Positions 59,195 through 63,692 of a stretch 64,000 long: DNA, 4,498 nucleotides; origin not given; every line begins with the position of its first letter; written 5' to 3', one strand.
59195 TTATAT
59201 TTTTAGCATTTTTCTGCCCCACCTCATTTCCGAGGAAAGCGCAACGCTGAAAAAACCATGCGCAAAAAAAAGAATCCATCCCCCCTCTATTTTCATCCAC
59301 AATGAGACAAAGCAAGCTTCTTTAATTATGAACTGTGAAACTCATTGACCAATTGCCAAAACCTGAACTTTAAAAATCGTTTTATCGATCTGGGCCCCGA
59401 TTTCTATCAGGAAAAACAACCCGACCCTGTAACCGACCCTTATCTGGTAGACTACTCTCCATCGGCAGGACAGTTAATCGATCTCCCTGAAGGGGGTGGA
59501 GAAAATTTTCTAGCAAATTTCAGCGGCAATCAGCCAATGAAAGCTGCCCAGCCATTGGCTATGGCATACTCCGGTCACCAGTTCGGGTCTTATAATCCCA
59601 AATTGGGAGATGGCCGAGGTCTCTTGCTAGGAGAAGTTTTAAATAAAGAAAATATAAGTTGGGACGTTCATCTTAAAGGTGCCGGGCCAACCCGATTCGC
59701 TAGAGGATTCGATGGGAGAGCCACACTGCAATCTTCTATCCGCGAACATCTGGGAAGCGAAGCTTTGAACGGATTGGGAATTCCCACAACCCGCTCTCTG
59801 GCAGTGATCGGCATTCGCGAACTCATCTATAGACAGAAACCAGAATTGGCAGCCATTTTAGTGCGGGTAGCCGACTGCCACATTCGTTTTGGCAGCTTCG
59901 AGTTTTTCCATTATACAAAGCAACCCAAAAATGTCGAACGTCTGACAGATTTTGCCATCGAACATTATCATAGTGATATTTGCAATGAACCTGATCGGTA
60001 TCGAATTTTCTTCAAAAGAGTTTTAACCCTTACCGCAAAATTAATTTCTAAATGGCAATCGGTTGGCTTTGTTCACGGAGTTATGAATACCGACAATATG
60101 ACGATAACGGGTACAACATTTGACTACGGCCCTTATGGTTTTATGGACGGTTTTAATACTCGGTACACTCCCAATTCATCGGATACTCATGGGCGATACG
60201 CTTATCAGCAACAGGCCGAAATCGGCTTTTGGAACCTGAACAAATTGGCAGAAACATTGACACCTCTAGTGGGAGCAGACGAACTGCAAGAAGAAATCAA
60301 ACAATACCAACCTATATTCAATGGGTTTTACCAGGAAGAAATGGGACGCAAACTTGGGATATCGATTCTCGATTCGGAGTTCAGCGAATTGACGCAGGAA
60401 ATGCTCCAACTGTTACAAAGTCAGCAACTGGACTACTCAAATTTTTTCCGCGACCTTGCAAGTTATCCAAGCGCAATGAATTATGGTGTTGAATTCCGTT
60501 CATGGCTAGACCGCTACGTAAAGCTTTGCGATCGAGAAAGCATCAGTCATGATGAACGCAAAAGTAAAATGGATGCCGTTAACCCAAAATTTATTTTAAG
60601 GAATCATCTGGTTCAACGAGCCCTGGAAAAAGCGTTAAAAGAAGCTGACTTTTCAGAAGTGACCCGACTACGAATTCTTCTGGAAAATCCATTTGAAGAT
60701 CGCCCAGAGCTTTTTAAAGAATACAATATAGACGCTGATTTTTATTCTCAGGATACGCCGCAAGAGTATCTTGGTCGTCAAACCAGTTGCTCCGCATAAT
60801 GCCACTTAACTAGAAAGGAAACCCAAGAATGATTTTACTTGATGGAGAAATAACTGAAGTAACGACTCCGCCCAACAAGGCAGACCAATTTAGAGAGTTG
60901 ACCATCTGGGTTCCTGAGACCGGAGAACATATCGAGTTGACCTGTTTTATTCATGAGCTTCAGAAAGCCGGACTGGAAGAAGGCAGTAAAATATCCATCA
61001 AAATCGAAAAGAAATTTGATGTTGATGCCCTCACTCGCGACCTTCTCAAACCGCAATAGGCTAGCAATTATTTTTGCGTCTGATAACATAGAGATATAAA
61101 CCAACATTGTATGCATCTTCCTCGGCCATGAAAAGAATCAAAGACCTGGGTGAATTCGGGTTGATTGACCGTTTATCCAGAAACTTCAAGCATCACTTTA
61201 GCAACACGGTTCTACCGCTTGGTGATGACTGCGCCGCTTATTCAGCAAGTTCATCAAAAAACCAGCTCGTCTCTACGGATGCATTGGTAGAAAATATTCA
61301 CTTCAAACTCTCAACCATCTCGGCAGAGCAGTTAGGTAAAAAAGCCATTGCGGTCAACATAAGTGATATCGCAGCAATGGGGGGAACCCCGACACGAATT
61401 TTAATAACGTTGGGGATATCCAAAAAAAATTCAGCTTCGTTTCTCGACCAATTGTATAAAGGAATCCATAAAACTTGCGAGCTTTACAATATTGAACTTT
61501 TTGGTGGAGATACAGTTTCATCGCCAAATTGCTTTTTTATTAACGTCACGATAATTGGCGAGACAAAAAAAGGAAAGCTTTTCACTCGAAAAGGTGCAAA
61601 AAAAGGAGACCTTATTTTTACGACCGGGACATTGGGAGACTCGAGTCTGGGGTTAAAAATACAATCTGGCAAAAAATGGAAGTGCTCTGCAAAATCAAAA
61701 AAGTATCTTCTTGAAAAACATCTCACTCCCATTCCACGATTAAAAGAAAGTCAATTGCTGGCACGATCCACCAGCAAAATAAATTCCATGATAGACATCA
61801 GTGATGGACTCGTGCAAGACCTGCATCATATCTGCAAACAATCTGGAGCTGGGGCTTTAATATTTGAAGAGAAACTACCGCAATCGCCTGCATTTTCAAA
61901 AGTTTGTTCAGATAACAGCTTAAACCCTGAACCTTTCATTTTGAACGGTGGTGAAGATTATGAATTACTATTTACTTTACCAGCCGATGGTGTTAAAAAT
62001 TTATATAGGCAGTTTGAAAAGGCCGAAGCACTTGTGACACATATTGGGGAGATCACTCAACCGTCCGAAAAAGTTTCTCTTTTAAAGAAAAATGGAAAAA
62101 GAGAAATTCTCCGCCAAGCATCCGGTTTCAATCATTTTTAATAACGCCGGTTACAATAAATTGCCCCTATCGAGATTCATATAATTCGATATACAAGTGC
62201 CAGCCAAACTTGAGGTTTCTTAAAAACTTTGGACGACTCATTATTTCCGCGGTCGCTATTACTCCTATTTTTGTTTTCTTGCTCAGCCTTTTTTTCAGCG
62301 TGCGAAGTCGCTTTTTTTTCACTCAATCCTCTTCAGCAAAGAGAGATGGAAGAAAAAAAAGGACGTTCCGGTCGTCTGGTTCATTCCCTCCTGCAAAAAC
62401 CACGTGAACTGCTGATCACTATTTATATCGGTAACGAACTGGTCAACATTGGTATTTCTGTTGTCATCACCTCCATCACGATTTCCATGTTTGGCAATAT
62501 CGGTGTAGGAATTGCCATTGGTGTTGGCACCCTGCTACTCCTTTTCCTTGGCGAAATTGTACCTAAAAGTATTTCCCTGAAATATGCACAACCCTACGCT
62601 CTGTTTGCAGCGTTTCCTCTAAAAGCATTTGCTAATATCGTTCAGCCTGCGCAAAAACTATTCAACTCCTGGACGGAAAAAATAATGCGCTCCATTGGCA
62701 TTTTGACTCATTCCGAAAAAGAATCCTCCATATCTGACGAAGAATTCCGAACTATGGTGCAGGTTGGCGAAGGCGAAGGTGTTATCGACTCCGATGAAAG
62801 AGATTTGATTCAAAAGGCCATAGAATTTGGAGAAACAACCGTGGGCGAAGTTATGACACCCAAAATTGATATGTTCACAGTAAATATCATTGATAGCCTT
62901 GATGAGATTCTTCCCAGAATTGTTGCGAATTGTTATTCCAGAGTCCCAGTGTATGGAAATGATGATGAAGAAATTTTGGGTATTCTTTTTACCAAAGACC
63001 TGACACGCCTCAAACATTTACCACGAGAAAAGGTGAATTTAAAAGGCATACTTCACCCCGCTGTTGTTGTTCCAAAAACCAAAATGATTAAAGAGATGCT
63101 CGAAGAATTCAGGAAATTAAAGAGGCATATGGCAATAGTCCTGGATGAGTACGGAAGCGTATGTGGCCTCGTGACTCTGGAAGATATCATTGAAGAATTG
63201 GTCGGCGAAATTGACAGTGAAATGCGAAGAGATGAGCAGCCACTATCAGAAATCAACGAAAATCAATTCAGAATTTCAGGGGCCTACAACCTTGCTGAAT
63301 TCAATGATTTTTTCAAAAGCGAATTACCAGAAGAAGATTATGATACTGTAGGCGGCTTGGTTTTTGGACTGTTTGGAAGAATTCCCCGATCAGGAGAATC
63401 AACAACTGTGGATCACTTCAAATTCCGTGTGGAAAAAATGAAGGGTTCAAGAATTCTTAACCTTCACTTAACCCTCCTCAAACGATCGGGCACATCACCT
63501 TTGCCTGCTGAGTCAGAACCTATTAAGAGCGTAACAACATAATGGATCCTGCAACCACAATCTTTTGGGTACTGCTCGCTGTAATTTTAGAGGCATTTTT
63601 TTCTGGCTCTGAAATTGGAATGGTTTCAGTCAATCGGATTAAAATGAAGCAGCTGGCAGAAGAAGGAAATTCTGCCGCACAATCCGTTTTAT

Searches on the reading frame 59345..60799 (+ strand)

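Call 29: search_protein_families(library=pfam, proteins=[window:59345-60799:+], max_evalue=0.00001)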
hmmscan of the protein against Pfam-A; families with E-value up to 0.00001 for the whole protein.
window:59345-60799:+ (484 aa): 1 family
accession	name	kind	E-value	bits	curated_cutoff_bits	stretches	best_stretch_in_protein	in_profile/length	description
PF02696.19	SelO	-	1.9e-128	429.6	22.8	1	5-442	3-461/466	Protein adenylyltransferase SelO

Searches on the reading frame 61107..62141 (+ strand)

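Call 29: search_protein_families(library=pfam, proteins=[window:61107-62141:+], max_evalue=0.00001)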
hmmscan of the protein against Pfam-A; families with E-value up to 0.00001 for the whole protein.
window:61107-62141:+ (344 aa): 2 families
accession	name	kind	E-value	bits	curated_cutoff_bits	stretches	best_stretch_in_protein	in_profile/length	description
PF00586.29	AIRS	-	2.6e-27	95.9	24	1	39-152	1-111/112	AIR synthase related protein, N-terminal domain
PF02769.27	AIRS_C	-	6.6e-10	39.8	23.1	1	165-320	1-149/156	AIR synthase related protein, C-terminal domain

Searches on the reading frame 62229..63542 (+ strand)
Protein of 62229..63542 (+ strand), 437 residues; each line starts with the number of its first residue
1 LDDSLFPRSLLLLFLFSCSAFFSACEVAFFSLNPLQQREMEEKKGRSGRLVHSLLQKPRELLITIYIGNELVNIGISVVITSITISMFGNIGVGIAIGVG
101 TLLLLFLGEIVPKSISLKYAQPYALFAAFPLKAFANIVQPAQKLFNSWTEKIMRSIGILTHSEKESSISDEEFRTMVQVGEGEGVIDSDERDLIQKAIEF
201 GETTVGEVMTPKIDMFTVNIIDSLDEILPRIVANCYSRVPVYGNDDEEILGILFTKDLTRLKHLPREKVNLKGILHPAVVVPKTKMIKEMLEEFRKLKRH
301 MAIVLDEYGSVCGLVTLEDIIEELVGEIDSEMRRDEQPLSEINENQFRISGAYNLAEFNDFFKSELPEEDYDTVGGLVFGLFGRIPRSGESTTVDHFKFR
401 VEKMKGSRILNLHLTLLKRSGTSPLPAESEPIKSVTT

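Call 29: search_protein_families(library=pfam, proteins=[window:62229-63542:+], max_evalue=0.00001)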
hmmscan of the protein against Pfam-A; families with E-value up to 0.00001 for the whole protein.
window:62229-63542:+ (437 aa): 3 families
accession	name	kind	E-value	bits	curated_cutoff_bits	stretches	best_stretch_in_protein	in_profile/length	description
PF01595.25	CNNM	-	4.9e-48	163.6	28.4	1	11-190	2-181/181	Cyclin M transmembrane N-terminal domain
PF03471.22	CorC_HlyC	-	1.1e-21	77.1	27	1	341-416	2-79/81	Transporter associated domain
PF00571.33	CBS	-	7.7e-16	58.6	24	2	276-325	7-56/57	CBS domain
